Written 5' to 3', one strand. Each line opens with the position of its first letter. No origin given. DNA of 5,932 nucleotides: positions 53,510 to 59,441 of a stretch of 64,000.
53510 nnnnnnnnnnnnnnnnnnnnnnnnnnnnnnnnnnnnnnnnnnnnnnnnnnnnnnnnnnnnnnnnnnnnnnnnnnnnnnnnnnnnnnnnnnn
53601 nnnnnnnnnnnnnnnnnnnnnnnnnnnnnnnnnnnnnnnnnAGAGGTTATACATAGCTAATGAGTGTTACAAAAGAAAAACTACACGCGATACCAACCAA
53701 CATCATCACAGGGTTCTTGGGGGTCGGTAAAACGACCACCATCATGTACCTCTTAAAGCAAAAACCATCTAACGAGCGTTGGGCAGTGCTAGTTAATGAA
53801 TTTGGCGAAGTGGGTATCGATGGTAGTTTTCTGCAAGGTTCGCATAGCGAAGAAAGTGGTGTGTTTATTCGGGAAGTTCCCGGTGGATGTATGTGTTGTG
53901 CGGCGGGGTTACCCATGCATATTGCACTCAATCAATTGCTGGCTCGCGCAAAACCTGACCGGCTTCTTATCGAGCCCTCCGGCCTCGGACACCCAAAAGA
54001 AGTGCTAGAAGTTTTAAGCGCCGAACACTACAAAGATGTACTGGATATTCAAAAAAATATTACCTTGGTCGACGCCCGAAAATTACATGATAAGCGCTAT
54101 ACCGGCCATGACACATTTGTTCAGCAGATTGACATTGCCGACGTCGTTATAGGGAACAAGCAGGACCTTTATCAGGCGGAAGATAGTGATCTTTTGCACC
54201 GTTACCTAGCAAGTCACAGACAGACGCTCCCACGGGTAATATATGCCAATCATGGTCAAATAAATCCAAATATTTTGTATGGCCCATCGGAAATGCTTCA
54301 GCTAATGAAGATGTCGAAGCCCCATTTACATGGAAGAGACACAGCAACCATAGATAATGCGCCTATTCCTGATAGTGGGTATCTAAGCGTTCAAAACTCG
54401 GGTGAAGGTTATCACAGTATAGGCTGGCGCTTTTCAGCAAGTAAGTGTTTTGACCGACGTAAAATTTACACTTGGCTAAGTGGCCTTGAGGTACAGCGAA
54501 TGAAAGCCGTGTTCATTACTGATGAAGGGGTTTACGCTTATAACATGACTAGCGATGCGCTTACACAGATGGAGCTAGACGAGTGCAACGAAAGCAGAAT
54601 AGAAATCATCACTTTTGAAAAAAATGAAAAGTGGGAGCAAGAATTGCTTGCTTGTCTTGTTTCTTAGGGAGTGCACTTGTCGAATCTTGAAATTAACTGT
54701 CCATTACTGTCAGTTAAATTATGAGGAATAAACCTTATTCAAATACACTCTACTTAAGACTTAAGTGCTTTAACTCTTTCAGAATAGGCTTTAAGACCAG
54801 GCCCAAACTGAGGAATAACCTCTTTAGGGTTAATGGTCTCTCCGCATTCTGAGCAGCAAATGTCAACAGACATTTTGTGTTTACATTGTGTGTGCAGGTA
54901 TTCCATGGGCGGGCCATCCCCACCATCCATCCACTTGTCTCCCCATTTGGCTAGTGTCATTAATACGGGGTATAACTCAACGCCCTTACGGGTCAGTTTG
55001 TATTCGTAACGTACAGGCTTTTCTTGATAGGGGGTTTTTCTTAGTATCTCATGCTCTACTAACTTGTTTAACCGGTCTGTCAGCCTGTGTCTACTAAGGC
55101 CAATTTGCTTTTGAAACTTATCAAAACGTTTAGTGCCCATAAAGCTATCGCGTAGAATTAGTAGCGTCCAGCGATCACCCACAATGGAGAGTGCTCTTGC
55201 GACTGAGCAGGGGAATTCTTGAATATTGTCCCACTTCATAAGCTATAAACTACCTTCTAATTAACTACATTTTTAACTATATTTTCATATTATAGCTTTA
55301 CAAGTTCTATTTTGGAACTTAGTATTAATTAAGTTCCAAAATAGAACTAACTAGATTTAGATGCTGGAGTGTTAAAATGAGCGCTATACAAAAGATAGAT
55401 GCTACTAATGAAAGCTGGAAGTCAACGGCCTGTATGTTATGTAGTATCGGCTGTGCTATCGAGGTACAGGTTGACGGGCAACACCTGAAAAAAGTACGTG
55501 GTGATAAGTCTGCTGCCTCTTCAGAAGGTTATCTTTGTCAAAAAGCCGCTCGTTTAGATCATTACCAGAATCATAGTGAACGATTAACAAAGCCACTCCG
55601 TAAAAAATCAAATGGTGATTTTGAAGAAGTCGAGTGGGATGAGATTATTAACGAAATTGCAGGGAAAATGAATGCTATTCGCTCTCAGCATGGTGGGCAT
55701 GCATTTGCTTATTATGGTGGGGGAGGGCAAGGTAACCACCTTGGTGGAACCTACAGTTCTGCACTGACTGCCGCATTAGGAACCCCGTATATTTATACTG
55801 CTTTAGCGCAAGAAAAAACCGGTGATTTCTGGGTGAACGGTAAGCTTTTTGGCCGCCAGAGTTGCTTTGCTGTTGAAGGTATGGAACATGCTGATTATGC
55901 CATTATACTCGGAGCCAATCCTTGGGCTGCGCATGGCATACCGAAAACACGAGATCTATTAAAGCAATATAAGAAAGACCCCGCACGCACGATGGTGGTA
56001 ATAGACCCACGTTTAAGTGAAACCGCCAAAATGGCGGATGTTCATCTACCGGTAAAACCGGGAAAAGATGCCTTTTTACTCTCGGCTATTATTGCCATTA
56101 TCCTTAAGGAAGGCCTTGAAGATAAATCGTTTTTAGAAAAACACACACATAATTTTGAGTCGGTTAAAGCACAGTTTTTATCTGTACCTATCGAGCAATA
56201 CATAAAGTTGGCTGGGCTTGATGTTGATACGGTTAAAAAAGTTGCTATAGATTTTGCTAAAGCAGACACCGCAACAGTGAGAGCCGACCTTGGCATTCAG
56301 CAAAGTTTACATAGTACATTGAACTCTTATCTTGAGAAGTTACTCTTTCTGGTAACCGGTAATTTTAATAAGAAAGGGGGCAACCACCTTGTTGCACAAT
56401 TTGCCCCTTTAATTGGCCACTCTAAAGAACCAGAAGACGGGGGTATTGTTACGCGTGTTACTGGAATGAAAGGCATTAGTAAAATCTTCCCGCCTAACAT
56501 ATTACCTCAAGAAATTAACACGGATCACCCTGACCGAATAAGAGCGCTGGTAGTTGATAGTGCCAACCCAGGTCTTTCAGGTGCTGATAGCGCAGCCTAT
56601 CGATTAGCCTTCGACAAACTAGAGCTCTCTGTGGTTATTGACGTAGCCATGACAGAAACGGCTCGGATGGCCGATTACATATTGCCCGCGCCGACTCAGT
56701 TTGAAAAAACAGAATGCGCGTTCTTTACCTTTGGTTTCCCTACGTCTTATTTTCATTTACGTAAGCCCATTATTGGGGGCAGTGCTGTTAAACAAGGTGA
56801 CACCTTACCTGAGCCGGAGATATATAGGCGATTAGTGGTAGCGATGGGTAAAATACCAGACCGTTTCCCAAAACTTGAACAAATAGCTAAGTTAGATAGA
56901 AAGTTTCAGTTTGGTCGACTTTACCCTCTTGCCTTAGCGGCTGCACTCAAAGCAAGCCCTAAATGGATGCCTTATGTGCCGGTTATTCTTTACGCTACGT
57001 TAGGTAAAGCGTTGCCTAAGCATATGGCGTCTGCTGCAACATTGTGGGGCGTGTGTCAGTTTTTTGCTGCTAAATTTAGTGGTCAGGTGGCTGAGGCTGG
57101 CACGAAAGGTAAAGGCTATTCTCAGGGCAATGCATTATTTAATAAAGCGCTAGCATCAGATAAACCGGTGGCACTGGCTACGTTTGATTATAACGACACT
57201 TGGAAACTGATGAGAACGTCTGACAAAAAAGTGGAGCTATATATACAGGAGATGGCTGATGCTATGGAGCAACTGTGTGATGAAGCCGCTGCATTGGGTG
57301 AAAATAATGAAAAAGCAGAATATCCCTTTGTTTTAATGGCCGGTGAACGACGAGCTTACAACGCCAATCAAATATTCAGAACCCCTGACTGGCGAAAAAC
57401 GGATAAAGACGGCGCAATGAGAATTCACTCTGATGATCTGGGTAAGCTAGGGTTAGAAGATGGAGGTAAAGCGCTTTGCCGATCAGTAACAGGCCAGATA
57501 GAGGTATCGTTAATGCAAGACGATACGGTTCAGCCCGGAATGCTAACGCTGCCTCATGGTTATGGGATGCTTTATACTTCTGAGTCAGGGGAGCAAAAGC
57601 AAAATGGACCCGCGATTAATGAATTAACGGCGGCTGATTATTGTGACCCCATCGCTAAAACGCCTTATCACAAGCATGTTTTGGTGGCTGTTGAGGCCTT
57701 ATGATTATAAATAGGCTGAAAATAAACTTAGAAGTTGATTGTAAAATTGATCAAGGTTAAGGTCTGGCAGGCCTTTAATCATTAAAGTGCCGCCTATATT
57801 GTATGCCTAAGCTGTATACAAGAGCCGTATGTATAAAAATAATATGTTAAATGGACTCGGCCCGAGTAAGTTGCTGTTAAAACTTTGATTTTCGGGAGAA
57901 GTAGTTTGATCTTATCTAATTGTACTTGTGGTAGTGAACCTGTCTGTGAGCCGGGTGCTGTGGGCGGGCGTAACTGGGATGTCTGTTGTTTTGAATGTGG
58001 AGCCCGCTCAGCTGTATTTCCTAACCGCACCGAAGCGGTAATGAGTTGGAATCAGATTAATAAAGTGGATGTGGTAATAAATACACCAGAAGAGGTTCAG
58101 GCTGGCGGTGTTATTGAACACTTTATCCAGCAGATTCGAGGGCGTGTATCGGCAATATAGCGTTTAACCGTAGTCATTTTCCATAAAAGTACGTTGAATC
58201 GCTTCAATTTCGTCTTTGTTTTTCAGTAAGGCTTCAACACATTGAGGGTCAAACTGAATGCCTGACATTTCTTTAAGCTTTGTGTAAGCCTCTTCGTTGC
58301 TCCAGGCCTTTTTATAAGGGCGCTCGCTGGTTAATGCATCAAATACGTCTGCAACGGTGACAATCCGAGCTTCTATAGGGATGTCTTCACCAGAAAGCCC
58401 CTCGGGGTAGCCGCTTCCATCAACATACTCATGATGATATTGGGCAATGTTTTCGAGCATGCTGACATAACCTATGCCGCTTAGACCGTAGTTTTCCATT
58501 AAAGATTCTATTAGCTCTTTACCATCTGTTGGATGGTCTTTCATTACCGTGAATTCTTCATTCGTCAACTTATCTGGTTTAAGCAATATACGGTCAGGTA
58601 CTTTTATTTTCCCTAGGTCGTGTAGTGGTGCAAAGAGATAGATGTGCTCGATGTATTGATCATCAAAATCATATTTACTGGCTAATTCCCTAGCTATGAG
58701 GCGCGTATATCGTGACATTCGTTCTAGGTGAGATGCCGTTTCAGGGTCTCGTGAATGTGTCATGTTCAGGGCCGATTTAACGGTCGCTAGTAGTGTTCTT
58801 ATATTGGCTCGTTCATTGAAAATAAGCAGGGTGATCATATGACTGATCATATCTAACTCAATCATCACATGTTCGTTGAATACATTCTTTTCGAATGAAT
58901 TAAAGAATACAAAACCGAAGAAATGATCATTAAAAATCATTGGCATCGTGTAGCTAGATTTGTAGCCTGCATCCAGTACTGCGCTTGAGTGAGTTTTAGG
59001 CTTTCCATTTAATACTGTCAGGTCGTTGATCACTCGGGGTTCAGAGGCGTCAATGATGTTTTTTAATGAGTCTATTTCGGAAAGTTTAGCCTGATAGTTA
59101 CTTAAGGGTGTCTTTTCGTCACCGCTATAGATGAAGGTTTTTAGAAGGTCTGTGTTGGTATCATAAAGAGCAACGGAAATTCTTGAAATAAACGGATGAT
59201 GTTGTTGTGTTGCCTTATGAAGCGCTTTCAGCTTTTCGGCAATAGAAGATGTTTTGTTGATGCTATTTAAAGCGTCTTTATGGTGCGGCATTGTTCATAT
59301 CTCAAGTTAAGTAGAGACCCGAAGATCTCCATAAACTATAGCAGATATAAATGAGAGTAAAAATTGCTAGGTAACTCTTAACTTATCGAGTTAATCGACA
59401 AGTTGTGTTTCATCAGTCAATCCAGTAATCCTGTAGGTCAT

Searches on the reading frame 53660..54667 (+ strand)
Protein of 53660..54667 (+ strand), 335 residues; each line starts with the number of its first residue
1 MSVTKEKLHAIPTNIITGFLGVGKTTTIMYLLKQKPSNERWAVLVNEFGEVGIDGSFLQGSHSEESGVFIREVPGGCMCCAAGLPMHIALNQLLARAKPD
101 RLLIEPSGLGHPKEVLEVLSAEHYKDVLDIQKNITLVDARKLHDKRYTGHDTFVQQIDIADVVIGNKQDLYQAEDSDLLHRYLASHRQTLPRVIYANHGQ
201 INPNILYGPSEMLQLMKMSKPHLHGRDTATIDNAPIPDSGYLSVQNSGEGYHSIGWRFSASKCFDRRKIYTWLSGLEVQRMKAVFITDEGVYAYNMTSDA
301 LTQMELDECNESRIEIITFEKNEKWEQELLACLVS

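Call 20: search_protein_families(library=pfam, proteins=[window:53660-54667:+], max_evalue=0.001)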
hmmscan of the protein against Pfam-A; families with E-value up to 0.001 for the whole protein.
window:53660-54667:+ (335 aa): 1 family
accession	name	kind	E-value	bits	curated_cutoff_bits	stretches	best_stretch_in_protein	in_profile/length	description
PF02492.25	cobW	-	1.9e-44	151.9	20.7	1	12-187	1-173/180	CobW/HypB/UreG, nucleotide-binding domain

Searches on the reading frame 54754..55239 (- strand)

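Call 20: search_protein_families(library=pfam, proteins=[window:54754-55239:-], max_evalue=0.001)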
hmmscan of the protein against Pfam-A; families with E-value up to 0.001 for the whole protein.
window:54754-55239:- (161 aa): 1 family
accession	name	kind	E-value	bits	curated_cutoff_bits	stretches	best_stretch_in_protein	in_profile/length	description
PF01638.23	HxlR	-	2.9e-24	85.2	20.8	1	19-105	1-88/91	HxlR-like helix-turn-helix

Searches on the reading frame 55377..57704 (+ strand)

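Call 20: search_protein_families(library=pfam, proteins=[window:55377-57704:+], max_evalue=0.001)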
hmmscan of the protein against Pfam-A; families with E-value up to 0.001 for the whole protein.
window:55377-57704:+ (775 aa): 3 families
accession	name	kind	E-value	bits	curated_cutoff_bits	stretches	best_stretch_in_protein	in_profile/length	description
PF00384.28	Molybdopterin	-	1.1e-31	110.6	24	1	69-457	1-329/353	Molybdopterin oxidoreductase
PF01568.27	Molydop_binding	-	2.4e-16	60.2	26.8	1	651-768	1-109/110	Molydopterin dinucleotide binding domain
PF04879.21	Molybdop_Fe4S4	-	8.1e-12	45.4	22.7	1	13-66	2-55/55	Molybdopterin oxidoreductase Fe4S4 domain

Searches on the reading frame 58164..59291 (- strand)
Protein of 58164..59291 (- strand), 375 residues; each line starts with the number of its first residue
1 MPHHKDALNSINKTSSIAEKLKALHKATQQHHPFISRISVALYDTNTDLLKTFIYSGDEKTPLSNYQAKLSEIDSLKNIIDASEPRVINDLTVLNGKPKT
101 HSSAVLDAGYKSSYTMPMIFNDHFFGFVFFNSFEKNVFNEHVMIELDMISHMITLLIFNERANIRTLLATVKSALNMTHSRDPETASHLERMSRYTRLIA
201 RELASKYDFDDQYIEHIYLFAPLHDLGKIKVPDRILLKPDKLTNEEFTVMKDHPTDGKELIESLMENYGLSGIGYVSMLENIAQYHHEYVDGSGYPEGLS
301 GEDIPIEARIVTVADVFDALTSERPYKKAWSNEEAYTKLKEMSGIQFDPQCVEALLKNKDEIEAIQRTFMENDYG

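Call 20: search_protein_families(library=pfam, proteins=[window:58164-59291:-], max_evalue=0.001)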
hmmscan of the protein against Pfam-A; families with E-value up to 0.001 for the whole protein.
window:58164-59291:- (375 aa): 2 families
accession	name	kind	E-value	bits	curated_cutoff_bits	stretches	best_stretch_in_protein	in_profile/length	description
PF13487.12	HD_5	-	3.8e-34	118.3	27.2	1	187-350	12-169/170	HD domain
PF01966.28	HD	-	1.8e-19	70.6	22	1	186-319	2-115/116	HD domain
